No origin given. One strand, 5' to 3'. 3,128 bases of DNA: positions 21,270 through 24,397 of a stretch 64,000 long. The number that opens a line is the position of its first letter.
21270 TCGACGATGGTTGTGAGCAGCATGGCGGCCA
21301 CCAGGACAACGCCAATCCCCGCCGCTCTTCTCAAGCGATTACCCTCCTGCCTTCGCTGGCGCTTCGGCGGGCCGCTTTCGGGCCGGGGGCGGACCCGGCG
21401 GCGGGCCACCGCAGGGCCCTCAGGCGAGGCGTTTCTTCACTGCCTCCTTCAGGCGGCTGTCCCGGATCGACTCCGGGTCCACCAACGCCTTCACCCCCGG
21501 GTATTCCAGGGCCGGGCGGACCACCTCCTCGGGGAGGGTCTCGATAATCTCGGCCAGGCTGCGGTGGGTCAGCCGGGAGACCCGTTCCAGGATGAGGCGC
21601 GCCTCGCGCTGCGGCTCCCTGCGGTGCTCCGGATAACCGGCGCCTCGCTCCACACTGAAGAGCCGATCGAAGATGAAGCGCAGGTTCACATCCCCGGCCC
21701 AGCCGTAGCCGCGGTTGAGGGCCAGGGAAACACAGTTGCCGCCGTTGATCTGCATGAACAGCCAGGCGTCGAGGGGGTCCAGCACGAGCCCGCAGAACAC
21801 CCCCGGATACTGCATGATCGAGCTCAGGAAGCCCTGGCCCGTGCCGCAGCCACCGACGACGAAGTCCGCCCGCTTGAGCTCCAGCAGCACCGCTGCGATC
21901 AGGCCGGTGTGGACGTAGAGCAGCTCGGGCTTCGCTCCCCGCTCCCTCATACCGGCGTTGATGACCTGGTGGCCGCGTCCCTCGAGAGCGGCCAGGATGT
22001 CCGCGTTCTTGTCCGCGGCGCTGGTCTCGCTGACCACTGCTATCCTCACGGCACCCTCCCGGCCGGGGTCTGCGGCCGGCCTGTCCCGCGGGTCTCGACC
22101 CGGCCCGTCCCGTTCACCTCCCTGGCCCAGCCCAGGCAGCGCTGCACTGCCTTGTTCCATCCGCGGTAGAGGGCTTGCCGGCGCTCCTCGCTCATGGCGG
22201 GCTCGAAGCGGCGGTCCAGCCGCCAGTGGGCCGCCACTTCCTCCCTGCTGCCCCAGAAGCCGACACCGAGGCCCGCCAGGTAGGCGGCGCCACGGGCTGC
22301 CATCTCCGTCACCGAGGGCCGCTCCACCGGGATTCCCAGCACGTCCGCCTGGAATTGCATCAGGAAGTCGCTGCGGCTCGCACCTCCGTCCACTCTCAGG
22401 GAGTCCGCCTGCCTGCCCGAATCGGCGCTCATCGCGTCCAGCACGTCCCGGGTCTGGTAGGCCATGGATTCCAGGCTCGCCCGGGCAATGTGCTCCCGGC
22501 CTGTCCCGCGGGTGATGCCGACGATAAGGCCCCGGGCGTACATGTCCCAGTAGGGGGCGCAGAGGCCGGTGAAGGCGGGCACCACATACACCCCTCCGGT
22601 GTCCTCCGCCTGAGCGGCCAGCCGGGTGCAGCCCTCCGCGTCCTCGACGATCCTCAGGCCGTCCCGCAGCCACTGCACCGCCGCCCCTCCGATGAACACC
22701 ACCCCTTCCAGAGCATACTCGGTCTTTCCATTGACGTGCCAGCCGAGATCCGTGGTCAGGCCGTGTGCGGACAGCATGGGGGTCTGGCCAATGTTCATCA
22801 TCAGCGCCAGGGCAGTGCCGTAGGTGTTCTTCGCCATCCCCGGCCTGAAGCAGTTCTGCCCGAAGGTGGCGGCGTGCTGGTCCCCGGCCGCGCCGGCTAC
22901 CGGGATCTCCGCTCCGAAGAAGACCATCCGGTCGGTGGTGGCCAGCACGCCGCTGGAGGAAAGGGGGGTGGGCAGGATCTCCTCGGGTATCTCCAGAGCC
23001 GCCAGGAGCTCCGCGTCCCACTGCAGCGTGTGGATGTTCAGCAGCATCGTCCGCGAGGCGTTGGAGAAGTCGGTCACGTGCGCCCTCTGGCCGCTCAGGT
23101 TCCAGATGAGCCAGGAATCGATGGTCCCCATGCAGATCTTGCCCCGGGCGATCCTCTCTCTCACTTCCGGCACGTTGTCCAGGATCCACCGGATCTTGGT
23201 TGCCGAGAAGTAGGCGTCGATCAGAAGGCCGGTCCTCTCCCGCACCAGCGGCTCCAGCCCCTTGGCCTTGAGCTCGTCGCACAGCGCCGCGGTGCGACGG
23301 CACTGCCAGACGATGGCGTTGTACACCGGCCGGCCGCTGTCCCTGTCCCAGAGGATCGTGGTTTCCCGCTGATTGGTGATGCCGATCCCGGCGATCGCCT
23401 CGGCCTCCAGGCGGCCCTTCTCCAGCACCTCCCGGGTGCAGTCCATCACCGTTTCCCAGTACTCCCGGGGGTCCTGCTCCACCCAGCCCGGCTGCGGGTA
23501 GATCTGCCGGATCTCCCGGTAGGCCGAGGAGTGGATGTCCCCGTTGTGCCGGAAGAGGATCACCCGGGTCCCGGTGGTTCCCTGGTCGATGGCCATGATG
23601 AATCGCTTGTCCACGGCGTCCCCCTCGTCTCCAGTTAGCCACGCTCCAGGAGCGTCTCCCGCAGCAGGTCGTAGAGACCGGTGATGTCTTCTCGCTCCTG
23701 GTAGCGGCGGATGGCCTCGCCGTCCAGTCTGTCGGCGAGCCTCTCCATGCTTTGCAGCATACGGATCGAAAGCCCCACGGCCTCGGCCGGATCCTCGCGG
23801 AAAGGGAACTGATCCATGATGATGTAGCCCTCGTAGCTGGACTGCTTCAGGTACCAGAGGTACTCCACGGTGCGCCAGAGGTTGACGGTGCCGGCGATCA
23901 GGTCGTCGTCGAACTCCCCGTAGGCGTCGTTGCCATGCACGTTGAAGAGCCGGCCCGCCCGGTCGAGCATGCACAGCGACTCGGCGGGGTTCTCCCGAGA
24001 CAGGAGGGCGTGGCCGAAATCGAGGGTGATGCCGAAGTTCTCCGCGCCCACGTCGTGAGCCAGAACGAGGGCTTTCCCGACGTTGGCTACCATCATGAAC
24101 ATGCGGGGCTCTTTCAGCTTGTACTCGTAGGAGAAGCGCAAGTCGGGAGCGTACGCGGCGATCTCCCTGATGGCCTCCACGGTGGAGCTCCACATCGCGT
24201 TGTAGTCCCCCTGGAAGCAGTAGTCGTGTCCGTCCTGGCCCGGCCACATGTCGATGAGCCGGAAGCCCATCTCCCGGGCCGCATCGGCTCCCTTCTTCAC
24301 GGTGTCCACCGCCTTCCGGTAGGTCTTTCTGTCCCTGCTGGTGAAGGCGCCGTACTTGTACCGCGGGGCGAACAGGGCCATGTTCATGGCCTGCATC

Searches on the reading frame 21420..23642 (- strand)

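Call 41: search_protein_families(library=pfam, proteins=[window:21420-23642:-], max_evalue=0.001)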
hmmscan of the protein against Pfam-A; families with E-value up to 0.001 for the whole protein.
window:21420-23642:- (740 aa): 1 family
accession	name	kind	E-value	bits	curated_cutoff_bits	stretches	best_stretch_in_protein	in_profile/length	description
PF02502.23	LacAB_rpiB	-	5.7e-12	46.2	24.7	1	534-641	1-105/138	Ribose/Galactose Isomerase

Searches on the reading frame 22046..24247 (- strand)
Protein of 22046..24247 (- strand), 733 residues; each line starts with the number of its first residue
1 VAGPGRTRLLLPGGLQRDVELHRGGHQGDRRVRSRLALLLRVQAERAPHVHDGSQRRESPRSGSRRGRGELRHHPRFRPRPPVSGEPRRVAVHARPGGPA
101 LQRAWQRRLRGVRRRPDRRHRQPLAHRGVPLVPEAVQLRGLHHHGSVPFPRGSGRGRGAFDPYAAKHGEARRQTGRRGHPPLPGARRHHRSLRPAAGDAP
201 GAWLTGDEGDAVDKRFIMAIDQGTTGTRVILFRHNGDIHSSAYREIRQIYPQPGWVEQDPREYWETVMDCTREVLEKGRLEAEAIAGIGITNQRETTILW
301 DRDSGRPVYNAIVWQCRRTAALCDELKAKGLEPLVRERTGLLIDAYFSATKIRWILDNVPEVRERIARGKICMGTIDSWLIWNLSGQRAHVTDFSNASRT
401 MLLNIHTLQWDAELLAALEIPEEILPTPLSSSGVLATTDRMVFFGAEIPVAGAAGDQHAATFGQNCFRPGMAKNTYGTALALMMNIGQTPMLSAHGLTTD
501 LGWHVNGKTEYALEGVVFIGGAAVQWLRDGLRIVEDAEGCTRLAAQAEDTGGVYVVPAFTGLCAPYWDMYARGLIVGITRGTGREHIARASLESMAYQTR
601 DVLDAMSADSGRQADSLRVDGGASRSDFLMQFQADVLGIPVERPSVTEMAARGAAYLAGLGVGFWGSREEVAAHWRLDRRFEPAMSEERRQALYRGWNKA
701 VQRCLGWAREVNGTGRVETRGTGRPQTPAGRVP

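Call 41: search_protein_families(library=pfam, proteins=[window:22046-24247:-], max_evalue=0.001)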
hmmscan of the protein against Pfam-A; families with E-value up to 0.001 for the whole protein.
window:22046-24247:- (733 aa): 2 families
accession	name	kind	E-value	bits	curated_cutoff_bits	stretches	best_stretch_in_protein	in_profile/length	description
PF00370.27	FGGY_N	-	8.5e-81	271.6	28.8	1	217-463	2-245/245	FGGY family of carbohydrate kinases, N-terminal domain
PF02782.22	FGGY_C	-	2.6e-43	148.5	27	1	473-660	2-196/198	FGGY family of carbohydrate kinases, C-terminal domain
